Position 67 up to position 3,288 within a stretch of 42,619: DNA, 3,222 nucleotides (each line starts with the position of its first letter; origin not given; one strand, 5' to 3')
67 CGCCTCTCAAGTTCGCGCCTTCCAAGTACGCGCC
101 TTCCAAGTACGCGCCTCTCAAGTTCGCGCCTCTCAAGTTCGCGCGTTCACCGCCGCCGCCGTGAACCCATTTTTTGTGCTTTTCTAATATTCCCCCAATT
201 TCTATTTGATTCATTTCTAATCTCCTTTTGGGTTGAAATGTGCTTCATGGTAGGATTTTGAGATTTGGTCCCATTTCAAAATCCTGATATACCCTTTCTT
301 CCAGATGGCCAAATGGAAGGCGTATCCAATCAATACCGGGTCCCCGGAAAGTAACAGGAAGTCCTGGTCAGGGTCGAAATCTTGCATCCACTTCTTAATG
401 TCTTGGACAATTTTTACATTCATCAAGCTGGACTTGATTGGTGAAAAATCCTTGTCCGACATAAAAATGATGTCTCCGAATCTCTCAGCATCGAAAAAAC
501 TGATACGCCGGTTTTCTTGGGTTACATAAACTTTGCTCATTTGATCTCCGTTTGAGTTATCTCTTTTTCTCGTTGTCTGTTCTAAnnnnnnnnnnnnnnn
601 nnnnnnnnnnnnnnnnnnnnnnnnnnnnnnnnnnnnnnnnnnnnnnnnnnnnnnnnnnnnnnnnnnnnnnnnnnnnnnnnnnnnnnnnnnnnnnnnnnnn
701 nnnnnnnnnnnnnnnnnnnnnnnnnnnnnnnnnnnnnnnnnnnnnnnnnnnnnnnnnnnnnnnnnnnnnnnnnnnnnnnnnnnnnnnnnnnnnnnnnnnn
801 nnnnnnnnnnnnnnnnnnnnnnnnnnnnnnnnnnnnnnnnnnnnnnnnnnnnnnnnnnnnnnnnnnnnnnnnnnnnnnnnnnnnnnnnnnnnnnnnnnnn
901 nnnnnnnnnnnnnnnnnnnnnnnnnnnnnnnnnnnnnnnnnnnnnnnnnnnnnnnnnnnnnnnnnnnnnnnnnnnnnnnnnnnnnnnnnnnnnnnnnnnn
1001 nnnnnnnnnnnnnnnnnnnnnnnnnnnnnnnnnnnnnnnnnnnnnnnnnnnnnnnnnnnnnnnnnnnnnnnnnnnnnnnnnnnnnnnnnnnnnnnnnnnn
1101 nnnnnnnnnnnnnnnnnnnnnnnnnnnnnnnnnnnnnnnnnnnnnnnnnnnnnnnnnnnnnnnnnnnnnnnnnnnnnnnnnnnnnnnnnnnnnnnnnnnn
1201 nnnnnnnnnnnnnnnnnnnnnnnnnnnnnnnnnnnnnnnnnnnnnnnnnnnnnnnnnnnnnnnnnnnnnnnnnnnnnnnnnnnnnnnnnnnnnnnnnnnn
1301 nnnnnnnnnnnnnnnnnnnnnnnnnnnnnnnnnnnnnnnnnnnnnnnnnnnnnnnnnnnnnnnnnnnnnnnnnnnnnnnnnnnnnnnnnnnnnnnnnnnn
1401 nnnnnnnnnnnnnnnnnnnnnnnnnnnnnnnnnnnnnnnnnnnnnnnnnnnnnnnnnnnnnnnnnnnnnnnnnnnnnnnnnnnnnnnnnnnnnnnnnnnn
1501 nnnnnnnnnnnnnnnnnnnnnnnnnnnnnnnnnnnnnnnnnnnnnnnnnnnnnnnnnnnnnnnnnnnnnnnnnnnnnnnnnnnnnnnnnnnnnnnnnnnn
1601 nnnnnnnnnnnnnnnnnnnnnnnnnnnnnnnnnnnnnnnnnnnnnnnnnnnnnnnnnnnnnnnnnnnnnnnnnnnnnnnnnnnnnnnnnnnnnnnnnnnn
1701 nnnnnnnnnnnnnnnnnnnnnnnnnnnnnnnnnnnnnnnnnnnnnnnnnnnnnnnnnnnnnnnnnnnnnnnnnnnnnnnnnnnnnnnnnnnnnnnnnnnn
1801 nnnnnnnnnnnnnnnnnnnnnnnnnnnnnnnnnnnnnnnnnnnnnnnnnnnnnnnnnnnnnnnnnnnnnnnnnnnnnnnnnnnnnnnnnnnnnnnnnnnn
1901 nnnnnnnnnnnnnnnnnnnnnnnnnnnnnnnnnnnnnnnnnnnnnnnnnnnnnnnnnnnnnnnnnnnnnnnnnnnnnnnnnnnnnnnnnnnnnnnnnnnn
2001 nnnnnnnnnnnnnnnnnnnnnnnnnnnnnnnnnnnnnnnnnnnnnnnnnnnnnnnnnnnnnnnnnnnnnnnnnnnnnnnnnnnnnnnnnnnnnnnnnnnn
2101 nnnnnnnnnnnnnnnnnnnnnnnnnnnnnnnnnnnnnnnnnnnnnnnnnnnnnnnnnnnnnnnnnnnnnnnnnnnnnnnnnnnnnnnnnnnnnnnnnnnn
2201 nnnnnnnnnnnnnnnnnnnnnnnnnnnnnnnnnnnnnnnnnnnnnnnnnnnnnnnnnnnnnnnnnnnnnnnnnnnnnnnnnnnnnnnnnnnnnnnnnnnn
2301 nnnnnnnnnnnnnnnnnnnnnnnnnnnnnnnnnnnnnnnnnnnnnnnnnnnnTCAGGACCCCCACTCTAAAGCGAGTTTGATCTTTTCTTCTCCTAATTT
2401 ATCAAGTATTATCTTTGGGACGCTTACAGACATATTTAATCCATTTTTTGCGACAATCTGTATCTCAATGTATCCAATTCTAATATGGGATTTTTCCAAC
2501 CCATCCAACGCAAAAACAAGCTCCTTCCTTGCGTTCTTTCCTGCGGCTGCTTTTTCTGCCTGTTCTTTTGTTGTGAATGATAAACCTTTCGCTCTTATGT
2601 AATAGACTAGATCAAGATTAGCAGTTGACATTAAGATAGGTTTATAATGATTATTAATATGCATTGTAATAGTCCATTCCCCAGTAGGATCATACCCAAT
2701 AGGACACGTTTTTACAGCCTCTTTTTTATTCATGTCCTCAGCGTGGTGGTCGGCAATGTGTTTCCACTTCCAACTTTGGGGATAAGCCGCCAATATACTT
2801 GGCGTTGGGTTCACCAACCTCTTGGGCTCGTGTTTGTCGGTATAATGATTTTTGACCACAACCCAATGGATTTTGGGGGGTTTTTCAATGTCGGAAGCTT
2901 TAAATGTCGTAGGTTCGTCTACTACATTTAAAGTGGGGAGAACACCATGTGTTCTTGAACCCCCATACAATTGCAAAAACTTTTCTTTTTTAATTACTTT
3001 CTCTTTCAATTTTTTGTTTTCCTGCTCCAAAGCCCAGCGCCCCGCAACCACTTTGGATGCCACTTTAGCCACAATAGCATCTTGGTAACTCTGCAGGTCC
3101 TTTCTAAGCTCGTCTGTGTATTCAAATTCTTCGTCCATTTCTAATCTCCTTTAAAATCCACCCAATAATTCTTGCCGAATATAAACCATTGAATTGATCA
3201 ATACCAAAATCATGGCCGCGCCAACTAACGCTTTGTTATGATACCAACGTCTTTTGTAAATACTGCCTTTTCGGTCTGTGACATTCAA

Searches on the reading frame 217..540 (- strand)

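Call 8: search_protein_families(library=pfam, proteins=[window:217-540:-], max_evalue=0.01)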
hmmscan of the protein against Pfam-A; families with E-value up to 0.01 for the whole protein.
window:217-540:- (107 aa): 1 family
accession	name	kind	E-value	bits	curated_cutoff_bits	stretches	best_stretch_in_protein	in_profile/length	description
PF23992.1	Pam3_gp32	-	1.7e-23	83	27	1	3-104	2-108/108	Phage Pam3 gp32-like protein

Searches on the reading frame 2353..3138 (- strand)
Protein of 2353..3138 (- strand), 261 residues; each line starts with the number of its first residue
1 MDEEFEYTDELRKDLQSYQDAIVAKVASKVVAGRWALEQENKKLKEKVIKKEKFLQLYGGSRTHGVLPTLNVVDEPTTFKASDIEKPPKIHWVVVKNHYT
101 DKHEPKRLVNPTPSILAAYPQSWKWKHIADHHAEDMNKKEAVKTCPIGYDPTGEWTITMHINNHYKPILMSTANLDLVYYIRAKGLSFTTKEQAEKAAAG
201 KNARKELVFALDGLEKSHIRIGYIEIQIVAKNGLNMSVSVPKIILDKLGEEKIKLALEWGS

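Call 8: search_protein_families(library=pfam, proteins=[window:2353-3138:-], max_evalue=0.01)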
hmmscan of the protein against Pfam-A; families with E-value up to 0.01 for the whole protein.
window:2353-3138:- (261 aa): 0 families

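Call 64: search_protein_families(library=phrogs, proteins=[window:2353-3138:-], max_evalue=0.001)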
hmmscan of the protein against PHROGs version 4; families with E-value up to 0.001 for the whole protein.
window:2353-3138:- (261 aa): 0 families

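Call 101: search_solved_structures(query=window:2353-3138:-, max_evalue=1)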
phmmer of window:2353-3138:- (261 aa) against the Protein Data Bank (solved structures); distinct sequences matched with E-value up to 1: 0.

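Call 105: predict_structure(protein=window:2353-3138:-)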
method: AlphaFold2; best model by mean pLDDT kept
length: 261 residues; sequences in the alignment: 1
mean_pLDDT: 35.7   pTM: 0.20
mean pLDDT of the five models: 35.7, 35.5, 32.3, 30.4, 29.9
residues with pLDDT >= 90: 0; 70-90: 13; 50-70: 33; < 50: 215
segments of 3 or more residues with pLDDT < 50: 47-261
pLDDT, mean of each block of 10 residues (from residue 1): 57 73 65 65 53 32 27 26 28 26 31 28 25 30 28 26 24 23 28 35 30 35 33 32 36 33 25
secondary structure, 60 per line:
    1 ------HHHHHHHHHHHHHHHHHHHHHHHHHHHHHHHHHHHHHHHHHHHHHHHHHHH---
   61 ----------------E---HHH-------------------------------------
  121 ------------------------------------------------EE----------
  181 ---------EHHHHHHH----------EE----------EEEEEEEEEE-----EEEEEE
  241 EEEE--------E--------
elements in order: H7-57 H191-197 E220-229 E235-244
